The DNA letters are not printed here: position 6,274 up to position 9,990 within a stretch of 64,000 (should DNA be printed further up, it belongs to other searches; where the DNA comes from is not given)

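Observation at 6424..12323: Unusual tri-domain M1-M28-PDZ secreted peptidase grouped with TolB-like and ChaN-PDZ lipoproteins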

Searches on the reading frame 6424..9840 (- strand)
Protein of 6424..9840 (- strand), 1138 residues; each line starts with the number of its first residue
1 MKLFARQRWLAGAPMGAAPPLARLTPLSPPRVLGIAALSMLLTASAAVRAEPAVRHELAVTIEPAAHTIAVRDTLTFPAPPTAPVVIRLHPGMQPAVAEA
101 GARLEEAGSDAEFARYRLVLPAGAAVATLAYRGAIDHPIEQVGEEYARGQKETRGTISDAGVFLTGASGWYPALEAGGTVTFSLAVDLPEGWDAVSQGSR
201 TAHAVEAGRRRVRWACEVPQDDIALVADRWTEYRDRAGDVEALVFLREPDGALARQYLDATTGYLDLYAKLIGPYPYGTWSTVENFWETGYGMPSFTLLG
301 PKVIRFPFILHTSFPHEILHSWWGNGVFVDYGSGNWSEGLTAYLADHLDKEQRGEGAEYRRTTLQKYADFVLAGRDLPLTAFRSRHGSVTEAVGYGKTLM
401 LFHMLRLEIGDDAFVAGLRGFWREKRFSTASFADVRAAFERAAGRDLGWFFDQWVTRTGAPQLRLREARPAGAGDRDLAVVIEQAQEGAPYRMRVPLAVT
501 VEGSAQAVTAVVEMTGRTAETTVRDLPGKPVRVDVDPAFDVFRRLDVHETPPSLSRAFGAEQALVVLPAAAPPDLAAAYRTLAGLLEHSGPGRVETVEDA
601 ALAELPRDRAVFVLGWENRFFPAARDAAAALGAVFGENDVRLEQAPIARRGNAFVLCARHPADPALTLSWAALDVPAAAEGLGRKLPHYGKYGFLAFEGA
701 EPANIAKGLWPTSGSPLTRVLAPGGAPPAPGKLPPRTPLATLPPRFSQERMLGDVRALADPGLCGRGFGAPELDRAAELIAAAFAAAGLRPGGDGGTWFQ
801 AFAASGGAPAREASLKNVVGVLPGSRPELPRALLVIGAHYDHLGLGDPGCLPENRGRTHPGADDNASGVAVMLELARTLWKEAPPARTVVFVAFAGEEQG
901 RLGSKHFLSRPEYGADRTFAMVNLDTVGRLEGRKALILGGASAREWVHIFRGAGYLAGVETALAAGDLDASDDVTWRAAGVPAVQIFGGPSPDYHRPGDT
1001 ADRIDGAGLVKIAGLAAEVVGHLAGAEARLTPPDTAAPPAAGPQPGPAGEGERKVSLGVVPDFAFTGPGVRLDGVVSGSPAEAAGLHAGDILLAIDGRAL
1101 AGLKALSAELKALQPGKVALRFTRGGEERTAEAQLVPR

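Call 6: search_protein_families(library=pfam, proteins=[window:6424-9840:-], max_evalue=0.01)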
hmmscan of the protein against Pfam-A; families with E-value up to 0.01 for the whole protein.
window:6424-9840:- (1138 aa): 7 families
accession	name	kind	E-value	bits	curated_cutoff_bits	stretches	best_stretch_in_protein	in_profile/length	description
PF04389.22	Peptidase_M28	-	1.4e-38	133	21.3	1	817-1019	1-192/193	Peptidase family M28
PF01433.26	Peptidase_M1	-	8.5e-09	35.8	27.7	1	316-454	73-218/218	Peptidase family M1 domain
PF13180.12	PDZ_2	-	1.1e-08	35.7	27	1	1069-1134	13-79/80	PDZ domain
PF17820.7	PDZ_6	-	2.4e-08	34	27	1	1074-1124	4-54/54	PDZ domain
PF01546.33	Peptidase_M20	-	7.8e-08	32.9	24.6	1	836-925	2-99/206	Peptidase family M20/M25/M40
PF00595.29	PDZ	-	1.3e-06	29.2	23.2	1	1067-1120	24-78/81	PDZ domain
PF05450.20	Nicastrin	-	0.0015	18.5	25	1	860-925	20-90/218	Nicastrin large lobe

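Call 7: search_protein_families(library=ncbifam, proteins=[window:6424-9840:-], max_evalue=0.01)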
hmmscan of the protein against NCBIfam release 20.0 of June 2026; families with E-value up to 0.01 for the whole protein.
window:6424-9840:- (1138 aa): 18 families
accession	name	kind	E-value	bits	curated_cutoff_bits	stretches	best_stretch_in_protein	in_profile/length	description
NF007568.0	PRK10199.1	equivalog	6.5e-11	42.1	298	1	856-926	135-205/346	aminopeptidase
TIGR02412.1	pepN_strep_liv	equivalog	2e-08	33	591.2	1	391-529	375-509/832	aminopeptidase N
TIGR02037.1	degP_htrA_DO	subfamily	1.5e-07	30.8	416.2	1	1071-1134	262-326/434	Do family serine endopeptidase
NF045908.1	AminopepLapALeg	equivalog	5.5e-07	28.8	600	1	834-928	207-290/396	aminopeptidase LapA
NF040960.1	MamE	equivalog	2e-06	26.7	800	1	1067-1118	466-517/659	magnetosome formation protease MamE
NF047968.1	SerProtHtrA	equivalog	0.00029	20.3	470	1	1069-1132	290-354/357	serine protease HtrA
TIGR01883.1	PepT-like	hypoth_equivalog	0.00036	19.6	274.25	1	855-921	92-156/361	peptidase T-like protein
TIGR02414.1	pepN_proteo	equivalog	0.00048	18.4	718.2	1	395-502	375-484/868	aminopeptidase N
NF041199.1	trx7_PDZ_seleno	equivalog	0.00065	18.7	300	1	1071-1135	206-272/390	Trx7/PDZ domain-containing (seleno)protein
NF052377.1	lmo1851_S41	exception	0.0012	17.6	725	1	1076-1135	126-187/468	lmo1851 family serine protease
NF041521.1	HhoA_HhoB_HtrA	equivalog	0.0017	17.7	450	1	1069-1130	264-326/335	HhoA/HhoB/HtrA family serine endopeptidase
TIGR00054.1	TIGR00054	equivalog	0.0019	17.1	147.55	1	1072-1128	206-262/421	RIP metalloprotease RseP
NF008189.1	PRK10942.1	equivalog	0.0025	16.3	720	1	1074-1134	319-380/477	serine endoprotease DegP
NF007526.1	PRK10139.1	equivalog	0.0027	16.5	756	1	1074-1128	297-352/456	serine endoprotease DegQ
NF041515.1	GspC_delta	equivalog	0.0045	16.8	150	0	1069-1131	243-306/311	type II secretion system protein GspC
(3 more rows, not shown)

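Call 8: find_homologous_proteins(query=window:6424-9840:-)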
Query window:6424-9840:- (1138 aa): 6491 proteins with E <= 0.001 among 8000 candidates; the best 120 are listed.
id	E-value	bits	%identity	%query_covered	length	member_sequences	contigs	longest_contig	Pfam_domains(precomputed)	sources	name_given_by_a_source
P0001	0.0e+0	2461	100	97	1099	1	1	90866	PF01546.34,PF17820.8,PF04389.23,PF00595.30,PF13180.13,PF01433.27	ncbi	ncbi:MAG TPA: M20/M25/M40 family metallo-hydrolase [bacterium]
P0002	0.0e+0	1962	80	96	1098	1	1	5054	PF01546.34,PF17820.8,PF04389.23,PF00595.30,PF13180.13,PF01433.27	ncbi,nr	ncbi:MAG TPA: M20/M25/M40 family metallo-hydrolase [Candidatus Methanoperedens sp.]|nr:M20/M25/M40 f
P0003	0.0e+0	1836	76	97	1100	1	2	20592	PF01546.34,PF17820.8,PF04389.23,PF00595.30,PF13180.13,PF01433.27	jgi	jgi:hypothetical protein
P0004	0.0e+0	1675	68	97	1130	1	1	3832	PF01546.34,PF17820.8,PF04389.23,PF00595.30,PF13180.13,PF01433.27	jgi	-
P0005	0.0e+0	1668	69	97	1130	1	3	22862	PF01546.34,PF17820.8,PF04389.23,PF00595.30,PF13180.13,PF01433.27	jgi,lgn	-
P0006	0.0e+0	1655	68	96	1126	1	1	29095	PF01546.34,PF17820.8,PF04389.23,PF00595.30,PF13180.13,PF01433.27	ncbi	-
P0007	0.0e+0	1652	69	97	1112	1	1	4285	PF01546.34,PF17820.8,PF04389.23,PF13180.13,PF01433.27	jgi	jgi:hypothetical protein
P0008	0.0e+0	1649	69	97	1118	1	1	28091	PF01546.34,PF17820.8,PF04389.23,PF00595.30,PF13180.13,PF01433.27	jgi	jgi:hypothetical protein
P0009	0.0e+0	1629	68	95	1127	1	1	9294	PF01546.34,PF17820.8,PF04389.23,PF00595.30,PF13180.13,PF01433.27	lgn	-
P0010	0.0e+0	1628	68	96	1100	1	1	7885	PF01546.34,PF17820.8,PF04389.23,PF00595.30,PF13180.13,PF01433.27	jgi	jgi:hypothetical protein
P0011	0.0e+0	1621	68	95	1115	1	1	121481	PF01546.34,PF17820.8,PF04389.23,PF13180.13,PF01433.27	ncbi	-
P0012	0.0e+0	1617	68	96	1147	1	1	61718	PF01546.34,PF17820.8,PF04389.23,PF00595.30,PF13180.13,PF01433.27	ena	-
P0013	0.0e+0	1609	67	95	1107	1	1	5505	PF01546.34,PF17820.8,PF04389.23,PF00595.30,PF13180.13,PF01433.27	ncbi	-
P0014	0.0e+0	1326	60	96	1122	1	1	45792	PF01546.34,PF17820.8,PF04389.23,PF00595.30,PF13180.13,PF01433.27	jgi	jgi:hypothetical protein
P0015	0.0e+0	1255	57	95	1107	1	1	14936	PF01546.34,PF17820.8,PF04389.23,PF13180.13,PF01433.27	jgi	-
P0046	0.0e+0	1187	55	96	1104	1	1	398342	PF01546.34,PF17820.8,PF04389.23,PF13180.13,PF01433.27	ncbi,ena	-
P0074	0.0e+0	1173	50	96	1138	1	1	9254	PF01546.34,PF17820.8,PF04389.23,PF00595.30,PF13180.13,PF01433.27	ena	-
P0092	0.0e+0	1167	49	97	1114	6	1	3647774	PF01546.34,PF17820.8,PF04389.23,PF00595.30,PF13180.13,PF01433.27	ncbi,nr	ncbi:MAG: M20/M25/M40 family metallo-hydrolase [Deltaproteobacteria bacterium]|nr:MAG: M20/M25/M40 f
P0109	0.0e+0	1163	50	96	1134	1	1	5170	PF01546.34,PF17820.8,PF04389.23,PF00595.30,PF13180.13,PF01433.27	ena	-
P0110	0.0e+0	1163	55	92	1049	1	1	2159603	PF01546.34,PF17820.8,PF04389.23,PF00595.30,PF13180.13,PF01433.27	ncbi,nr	ncbi:MAG: M20/M25/M40 family metallo-hydrolase [bacterium]|nr:MAG: M20/M25/M40 family metallo-hydrol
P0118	0.0e+0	1161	51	95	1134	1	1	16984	PF01546.34,PF17820.8,PF04389.23,PF00595.30,PF13180.13,PF01433.27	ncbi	-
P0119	0.0e+0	1161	53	95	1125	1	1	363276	PF01546.34,PF17820.8,PF04389.23,PF00595.30,PF13180.13,PF01433.27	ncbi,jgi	ncbi:MAG: hypothetical protein Kow0025_08700 [Thermodesulfovibrionales bacterium]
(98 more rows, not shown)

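Call 10: find_encoding_contigs(protein=P0092, flank=8000, max_places=2)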
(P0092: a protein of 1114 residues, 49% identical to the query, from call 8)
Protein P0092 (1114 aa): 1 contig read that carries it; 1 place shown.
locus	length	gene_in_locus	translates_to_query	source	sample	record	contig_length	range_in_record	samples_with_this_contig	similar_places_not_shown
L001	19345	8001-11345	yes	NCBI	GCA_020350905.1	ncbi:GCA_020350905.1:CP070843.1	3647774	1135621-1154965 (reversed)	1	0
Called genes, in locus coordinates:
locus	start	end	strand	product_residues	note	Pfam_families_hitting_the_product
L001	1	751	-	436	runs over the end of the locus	PF08245:Mur_ligase_M, PF02875:Mur_ligase_C, PF27239:FOL3_C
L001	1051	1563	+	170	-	PF01592:NifU_N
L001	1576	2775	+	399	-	PF00266:Aminotran_5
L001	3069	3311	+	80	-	-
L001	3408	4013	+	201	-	PF04403:PqiA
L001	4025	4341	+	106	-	PF04403:PqiA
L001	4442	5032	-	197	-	-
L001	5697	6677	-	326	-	PF01797:Y1_Tnp, PF08299:Bac_DnaA_C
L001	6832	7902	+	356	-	PF26549:Tricorn_N, PF07676:PD40, PF26549:Tricorn_N, PF26550:Tricorn_2nd, PF07676:PD40 (weak)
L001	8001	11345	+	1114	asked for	PF01433:Peptidase_M1, PF04389:Peptidase_M28, PF01546:Peptidase_M20, PF00595:PDZ (weak), PF13180:PDZ_2, PF17820:PDZ_6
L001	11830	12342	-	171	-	PF05368:NmrA, PF01073:3Beta_HSD, PF01370:Epimerase, PF13460:NAD_binding_10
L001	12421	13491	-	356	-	PF02543:Carbam_trans_N (faint), PF00814:TsaD, PF22521:HypF_C_2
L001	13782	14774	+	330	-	PF04055:Radical_SAM, PF06463:Mob_synth_C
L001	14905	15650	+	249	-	PF00989:PAS, PF08448:PAS_4 (weak), PF13188:PAS_8 (weak), PF13426:PAS_9, PF00512:HisKA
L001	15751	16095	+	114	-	PF16697:Yop-YscD_cpl, PF00498:FHA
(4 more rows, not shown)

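Call 11: find_encoding_contigs(protein=P0110, flank=8000, max_places=2)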
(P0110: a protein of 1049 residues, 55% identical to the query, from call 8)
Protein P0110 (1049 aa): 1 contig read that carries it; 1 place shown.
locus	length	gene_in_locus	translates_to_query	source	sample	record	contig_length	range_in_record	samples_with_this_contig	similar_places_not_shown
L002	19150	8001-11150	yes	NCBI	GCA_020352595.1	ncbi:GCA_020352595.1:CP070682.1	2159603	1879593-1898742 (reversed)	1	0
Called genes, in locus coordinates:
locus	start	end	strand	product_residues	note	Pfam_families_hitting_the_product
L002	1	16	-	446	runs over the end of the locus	PF06305:LapA_dom (weak), PF00515:TPR_1 (faint), PF07719:TPR_2 (faint), PF13181:TPR_8 (faint), PF13424:TPR_12 (faint), PF13428:TPR_14 (faint), PF23914:TPR_CcmH_CycH (weak), PF14559:TPR_19, +11 more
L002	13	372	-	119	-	PF01258:zf-dskA_traR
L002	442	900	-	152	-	PF02590:SPOUT_MTase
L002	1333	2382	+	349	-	PF01628:HrcA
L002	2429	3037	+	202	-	PF01025:GrpE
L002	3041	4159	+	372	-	PF00226:DnaJ, PF01556:DnaJ_C, PF00684:DnaJ_CXXCXGXG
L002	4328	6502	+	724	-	PF00672:HAMP (weak), PF00015:MCPsignal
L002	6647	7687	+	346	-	PF00930:DPPIV_N (faint), PF26549:Tricorn_N, PF07676:PD40, PF26550:Tricorn_2nd (weak), PF07676:PD40 (weak)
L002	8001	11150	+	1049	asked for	PF01433:Peptidase_M1, PF01546:Peptidase_M20 (faint), PF04389:Peptidase_M28, PF00595:PDZ (weak), PF13180:PDZ_2, PF17820:PDZ_6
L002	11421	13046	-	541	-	PF13541:ChlI, PF00493:MCM (faint), PF01078:Mg_chelatase, PF07728:AAA_5 (faint), PF13335:Mg_chelatase_C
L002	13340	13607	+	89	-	-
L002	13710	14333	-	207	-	PF01925:TauE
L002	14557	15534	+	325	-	PF08240:ADH_N, PF00107:ADH_zinc_N, PF13602:ADH_zinc_N_2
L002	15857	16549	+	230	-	PF00069:Pkinase, PF07714:PK_Tyr_Ser-Thr (weak)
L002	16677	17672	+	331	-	PF03116:NQR2_RnfD_RnfE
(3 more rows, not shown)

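Call 12: find_encoding_contigs(protein=P0119, flank=6000, max_places=1)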
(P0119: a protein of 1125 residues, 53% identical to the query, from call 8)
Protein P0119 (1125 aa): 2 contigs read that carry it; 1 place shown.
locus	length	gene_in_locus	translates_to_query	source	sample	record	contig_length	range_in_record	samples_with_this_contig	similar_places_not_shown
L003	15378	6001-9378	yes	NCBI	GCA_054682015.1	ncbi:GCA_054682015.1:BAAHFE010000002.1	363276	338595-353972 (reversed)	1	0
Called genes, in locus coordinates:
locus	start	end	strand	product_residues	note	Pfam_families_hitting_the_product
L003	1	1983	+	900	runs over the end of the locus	PF12705:PDDEXK_1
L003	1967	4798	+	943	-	PF00580:UvrD-helicase, PF13245:AAA_19, PF13361:UvrD_C, PF13538:UvrD_C_2 (faint), PF12705:PDDEXK_1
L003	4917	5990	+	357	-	PF26549:Tricorn_N, PF07676:PD40, PF26550:Tricorn_2nd (weak), PF07676:PD40 (weak)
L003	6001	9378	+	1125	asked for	PF01433:Peptidase_M1, PF04389:Peptidase_M28, PF01546:Peptidase_M20, PF00595:PDZ, PF13180:PDZ_2, PF17820:PDZ_6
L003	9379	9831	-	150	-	PF02566:OsmC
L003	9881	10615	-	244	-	PF01904:DUF72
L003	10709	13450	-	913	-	PF03699:UPF0182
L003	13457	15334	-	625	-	PF13292:DXP_synthase_N (faint), PF00456:Transketolase_N, PF00676:E1_dh (weak), PF02779:Transket_pyr, PF02780:Transketolase_C, PF22613:Transketolase_C_1 (weak)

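Call 13: find_encoding_contigs(protein=P0046, flank=6000, max_places=1)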
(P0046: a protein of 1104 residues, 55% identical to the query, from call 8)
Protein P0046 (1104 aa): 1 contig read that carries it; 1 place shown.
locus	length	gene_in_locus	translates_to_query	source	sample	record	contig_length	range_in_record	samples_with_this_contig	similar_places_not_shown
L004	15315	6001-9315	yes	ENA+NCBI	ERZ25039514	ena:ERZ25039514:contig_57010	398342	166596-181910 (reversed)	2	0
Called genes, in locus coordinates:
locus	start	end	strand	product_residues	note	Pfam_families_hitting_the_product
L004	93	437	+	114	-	PF00355:Rieske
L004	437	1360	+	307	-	PF13593:SBF_like, PF01758:SBF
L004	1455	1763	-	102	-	PF20549:DUF6763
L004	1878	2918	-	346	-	PF00248:Aldo_ket_red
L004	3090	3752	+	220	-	PF01891:CbiM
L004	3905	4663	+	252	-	PF27507:DjlA_TM (weak), PF05099:TerB, PF00226:DnaJ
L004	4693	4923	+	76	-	PF03994:DUF350 (weak)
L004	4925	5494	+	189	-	PF01464:SLT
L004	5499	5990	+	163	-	PF00027:cNMP_binding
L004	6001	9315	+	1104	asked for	PF01433:Peptidase_M1, PF04389:Peptidase_M28, PF01546:Peptidase_M20 (weak), PF13180:PDZ_2, PF17820:PDZ_6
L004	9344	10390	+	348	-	PF26549:Tricorn_N, PF26550:Tricorn_2nd, PF07676:PD40 (weak), PF26549:Tricorn_N (weak), PF07676:PD40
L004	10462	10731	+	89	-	PF16691:DUF5062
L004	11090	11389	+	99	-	-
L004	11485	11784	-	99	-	-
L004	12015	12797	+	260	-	PF01738:DLH, PF00326:Peptidase_S9 (faint)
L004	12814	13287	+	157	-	PF00300:His_Phos_1 (faint)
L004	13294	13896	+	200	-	PF05728:UPF0227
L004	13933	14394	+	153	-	PF02566:OsmC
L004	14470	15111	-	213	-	PF01625:PMSR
